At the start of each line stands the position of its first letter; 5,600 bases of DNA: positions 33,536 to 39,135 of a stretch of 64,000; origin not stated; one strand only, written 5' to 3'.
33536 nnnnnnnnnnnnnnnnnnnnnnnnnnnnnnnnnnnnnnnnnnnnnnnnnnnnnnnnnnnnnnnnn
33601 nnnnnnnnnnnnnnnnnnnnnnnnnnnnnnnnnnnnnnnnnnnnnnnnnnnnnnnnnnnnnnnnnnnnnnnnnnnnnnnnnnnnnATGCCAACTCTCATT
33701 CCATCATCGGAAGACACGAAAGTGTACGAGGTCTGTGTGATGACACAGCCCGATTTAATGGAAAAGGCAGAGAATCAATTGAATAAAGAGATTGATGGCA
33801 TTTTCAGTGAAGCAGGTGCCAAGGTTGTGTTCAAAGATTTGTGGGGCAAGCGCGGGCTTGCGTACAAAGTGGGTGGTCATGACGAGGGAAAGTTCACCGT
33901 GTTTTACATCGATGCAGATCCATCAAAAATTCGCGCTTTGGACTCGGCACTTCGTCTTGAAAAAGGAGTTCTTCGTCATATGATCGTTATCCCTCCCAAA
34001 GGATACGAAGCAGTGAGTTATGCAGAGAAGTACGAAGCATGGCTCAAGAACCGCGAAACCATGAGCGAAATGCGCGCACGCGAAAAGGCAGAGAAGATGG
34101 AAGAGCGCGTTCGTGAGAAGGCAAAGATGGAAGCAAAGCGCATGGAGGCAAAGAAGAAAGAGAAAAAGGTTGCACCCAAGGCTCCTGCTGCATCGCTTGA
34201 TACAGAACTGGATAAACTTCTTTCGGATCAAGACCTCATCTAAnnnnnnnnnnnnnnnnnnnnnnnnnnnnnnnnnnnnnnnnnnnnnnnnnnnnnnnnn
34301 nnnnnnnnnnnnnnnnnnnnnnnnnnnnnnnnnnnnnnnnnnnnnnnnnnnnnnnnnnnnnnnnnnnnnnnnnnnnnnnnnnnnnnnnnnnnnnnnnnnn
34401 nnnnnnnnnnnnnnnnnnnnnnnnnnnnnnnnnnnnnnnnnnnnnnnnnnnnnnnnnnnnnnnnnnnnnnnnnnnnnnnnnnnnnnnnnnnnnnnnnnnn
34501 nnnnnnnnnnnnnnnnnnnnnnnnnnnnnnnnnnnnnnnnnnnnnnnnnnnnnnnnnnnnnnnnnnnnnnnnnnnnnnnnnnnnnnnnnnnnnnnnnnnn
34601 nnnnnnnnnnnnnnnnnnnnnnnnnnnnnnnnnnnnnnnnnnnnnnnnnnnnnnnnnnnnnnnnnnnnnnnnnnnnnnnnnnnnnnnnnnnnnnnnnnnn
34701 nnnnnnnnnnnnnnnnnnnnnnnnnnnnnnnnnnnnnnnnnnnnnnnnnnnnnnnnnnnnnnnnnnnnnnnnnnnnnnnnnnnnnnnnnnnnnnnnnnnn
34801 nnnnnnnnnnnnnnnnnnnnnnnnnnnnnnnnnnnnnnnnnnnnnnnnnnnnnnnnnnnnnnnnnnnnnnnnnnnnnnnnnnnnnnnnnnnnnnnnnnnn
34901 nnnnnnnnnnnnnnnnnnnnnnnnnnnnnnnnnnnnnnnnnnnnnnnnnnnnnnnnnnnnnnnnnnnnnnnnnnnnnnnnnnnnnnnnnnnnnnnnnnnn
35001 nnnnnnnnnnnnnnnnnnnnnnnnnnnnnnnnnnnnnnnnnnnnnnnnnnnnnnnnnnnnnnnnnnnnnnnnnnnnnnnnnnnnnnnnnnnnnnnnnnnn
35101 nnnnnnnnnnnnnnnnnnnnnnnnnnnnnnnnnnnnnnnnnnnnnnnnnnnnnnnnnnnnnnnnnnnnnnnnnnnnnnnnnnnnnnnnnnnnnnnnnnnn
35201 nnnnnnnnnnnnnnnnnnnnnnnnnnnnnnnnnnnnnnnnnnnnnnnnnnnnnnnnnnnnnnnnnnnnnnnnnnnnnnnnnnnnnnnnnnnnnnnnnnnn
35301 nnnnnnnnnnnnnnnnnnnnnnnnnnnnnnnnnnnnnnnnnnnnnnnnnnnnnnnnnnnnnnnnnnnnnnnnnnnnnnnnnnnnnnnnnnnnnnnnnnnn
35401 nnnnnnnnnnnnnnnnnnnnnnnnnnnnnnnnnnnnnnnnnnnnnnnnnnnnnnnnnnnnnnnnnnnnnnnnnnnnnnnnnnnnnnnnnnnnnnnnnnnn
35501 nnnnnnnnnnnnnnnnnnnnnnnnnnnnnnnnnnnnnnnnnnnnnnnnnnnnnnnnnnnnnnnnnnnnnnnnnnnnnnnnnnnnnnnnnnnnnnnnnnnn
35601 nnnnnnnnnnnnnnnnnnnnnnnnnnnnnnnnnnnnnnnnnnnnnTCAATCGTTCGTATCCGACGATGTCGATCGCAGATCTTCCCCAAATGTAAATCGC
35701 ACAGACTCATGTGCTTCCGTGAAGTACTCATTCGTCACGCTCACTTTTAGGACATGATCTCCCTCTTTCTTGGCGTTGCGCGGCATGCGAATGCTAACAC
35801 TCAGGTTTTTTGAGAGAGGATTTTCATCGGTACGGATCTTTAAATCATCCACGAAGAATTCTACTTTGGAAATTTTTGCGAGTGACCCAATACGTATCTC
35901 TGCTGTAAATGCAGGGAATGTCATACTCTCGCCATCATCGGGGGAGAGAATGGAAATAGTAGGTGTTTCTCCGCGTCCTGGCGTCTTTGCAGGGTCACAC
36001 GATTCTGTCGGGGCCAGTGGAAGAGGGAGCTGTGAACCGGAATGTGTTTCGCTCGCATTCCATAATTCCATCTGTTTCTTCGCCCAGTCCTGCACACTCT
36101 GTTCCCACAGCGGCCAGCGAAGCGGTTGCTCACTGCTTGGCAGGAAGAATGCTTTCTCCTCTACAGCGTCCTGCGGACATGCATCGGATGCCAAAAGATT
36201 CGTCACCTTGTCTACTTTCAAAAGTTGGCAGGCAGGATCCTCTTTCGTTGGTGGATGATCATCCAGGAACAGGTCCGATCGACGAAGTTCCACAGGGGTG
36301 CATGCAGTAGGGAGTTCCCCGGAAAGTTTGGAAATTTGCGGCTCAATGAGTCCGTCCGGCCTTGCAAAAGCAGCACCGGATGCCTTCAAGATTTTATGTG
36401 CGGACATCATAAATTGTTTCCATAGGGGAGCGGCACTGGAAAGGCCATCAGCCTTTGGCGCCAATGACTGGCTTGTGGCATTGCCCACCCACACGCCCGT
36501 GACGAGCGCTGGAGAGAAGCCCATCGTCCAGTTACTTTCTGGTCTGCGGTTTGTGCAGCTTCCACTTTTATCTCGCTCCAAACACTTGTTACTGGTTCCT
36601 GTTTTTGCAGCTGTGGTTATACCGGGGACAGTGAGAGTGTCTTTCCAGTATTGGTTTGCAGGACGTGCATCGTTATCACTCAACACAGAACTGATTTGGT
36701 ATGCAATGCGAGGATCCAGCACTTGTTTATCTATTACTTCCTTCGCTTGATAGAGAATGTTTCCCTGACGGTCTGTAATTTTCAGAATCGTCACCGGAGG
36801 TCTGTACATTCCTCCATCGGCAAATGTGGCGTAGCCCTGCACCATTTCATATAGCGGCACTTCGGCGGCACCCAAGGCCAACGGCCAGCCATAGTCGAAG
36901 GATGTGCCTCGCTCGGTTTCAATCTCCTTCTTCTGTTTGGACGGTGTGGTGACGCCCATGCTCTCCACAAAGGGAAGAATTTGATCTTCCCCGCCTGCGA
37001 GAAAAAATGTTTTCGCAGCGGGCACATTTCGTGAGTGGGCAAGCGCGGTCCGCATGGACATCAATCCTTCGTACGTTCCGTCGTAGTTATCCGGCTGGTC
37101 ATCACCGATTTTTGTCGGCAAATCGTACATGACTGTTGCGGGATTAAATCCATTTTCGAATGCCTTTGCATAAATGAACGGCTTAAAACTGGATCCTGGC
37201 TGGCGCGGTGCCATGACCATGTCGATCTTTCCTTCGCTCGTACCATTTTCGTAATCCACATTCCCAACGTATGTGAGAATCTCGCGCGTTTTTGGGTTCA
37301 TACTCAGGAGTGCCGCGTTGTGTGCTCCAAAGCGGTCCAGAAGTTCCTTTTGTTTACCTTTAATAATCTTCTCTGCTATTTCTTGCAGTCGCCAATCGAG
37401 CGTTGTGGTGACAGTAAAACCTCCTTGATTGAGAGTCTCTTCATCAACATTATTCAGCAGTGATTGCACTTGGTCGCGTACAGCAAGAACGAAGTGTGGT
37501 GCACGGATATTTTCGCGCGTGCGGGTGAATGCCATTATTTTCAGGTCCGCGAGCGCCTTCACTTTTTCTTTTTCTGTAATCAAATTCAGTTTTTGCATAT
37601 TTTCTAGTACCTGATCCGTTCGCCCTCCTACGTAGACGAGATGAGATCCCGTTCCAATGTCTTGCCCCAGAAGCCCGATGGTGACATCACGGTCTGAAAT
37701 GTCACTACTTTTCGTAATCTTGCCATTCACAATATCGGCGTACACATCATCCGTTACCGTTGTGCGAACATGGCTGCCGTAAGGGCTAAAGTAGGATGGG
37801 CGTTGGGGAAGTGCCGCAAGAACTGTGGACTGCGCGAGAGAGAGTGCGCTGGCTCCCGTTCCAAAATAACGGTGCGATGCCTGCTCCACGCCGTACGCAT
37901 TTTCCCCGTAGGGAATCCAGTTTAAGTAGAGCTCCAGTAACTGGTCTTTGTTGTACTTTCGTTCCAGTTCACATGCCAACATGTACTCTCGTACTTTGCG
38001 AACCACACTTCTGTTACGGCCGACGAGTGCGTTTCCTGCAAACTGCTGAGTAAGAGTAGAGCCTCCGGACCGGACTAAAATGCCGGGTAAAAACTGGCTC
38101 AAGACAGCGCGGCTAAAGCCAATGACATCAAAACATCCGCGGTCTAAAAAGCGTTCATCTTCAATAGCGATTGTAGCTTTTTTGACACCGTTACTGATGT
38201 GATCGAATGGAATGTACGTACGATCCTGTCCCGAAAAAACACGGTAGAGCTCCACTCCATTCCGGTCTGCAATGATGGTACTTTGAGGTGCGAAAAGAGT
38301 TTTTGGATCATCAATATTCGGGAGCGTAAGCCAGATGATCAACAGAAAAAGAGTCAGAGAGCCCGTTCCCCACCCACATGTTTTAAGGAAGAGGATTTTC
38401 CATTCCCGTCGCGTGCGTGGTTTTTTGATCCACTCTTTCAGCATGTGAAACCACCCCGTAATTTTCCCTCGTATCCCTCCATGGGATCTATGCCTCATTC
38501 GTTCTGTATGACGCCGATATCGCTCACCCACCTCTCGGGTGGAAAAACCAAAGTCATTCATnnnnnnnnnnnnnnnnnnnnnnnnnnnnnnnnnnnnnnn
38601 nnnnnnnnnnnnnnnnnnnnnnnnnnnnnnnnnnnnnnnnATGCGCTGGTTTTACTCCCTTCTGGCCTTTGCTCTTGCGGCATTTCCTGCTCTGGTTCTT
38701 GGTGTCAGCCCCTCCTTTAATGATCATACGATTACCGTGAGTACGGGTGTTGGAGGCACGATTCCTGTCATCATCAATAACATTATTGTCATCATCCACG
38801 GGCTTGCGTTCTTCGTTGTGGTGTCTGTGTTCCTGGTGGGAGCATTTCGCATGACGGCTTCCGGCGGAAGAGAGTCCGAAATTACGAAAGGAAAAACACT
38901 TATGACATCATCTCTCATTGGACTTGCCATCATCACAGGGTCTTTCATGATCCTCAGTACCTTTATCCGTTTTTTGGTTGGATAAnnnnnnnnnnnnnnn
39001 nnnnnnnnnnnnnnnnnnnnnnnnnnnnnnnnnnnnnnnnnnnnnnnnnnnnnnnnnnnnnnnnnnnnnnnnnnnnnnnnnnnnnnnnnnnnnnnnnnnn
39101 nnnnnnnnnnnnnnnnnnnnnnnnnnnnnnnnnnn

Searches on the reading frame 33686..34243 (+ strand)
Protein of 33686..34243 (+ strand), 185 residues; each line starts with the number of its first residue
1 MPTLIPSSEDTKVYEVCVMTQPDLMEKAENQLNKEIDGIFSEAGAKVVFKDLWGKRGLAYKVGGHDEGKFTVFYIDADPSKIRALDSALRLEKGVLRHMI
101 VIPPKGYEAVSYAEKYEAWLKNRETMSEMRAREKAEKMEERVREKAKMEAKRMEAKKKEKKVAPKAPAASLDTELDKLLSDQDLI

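Call 50: search_protein_families(library=pfam, proteins=[window:33686-34243:+], max_evalue=0.0001)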
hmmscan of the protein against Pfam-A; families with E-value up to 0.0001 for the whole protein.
window:33686-34243:+ (185 aa): 1 family
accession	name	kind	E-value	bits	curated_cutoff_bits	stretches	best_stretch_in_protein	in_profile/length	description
PF01250.22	Ribosomal_S6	-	6.7e-20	71.5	27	1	14-101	2-89/90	Ribosomal protein S6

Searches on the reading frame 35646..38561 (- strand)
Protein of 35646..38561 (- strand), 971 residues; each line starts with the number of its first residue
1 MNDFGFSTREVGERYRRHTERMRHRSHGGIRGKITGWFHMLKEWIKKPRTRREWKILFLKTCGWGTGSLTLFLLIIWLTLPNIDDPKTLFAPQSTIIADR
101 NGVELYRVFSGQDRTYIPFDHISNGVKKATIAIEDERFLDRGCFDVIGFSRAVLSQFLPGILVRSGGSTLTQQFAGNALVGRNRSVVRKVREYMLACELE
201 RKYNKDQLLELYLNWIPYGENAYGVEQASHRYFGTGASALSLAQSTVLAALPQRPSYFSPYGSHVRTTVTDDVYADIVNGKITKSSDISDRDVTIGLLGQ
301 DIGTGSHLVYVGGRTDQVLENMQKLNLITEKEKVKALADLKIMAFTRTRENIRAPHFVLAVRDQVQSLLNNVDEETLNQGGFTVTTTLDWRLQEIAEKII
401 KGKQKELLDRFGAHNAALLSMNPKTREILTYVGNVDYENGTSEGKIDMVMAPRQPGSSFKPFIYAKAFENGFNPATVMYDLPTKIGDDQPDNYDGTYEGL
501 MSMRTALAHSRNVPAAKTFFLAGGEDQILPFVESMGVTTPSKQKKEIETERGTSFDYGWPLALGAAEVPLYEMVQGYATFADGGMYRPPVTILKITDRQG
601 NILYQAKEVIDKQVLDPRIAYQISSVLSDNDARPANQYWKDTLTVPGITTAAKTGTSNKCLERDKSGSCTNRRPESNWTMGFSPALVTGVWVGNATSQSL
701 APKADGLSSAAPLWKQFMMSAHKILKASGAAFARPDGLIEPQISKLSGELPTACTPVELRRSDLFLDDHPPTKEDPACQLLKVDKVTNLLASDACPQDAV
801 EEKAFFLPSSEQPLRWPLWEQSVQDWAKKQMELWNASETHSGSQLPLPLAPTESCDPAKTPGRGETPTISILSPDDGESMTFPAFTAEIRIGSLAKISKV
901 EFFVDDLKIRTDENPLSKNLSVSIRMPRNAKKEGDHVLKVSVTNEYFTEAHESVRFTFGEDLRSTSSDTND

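Call 48: search_protein_families(library=pfam, proteins=[window:35646-38561:-], max_evalue=0.0001)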
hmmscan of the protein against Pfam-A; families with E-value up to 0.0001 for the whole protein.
window:35646-38561:- (971 aa): 2 families
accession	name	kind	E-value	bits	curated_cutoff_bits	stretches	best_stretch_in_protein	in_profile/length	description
PF00912.28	Transgly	-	1.4e-48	165.2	27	1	110-264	10-163/178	Transglycosylase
PF00905.27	Transpeptidase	-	1.8e-29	103.3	22.1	1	420-718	5-298/299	Penicillin binding protein transpeptidase domain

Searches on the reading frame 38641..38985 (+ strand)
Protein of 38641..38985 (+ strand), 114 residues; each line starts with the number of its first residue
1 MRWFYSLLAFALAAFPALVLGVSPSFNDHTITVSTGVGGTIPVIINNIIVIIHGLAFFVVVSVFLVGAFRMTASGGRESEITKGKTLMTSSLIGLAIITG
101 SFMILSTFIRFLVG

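Call 48: search_protein_families(library=pfam, proteins=[window:38641-38985:+], max_evalue=0.0001)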
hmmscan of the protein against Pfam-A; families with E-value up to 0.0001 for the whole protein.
window:38641-38985:+ (114 aa): 1 family
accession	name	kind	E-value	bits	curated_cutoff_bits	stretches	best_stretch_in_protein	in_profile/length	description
PF18895.5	T4SS_pilin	-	7e-06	26.5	26.6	1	39-100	3-63/71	Type IV secretion system pilin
